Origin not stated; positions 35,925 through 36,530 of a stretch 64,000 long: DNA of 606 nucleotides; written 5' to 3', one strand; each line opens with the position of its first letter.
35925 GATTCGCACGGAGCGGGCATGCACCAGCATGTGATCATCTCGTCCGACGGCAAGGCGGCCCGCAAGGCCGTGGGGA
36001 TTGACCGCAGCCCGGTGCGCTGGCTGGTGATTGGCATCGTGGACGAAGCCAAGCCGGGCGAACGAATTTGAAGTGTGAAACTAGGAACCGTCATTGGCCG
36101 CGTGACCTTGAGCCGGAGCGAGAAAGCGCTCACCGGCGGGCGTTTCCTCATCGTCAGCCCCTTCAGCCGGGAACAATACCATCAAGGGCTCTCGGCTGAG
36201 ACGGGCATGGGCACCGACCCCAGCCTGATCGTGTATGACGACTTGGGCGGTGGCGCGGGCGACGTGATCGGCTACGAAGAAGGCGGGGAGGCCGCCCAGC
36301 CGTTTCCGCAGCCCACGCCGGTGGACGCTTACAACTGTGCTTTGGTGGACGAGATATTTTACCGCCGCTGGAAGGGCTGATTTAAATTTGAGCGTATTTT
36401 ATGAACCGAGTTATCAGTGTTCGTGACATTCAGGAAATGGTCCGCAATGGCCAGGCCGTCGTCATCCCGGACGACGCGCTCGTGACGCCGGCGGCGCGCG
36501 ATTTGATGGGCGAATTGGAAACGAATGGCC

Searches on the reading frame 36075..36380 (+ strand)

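Call 64: search_protein_families(library=pfam, proteins=[window:36075-36380:+], max_evalue=0.001)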
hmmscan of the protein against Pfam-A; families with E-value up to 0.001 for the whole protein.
window:36075-36380:+ (101 aa): 1 family
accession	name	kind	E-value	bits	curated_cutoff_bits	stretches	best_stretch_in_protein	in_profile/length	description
PF03319.19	EutN_CcmL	-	3.7e-14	53.4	25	1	1-92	1-83/83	Ethanolamine utilisation protein EutN/carboxysome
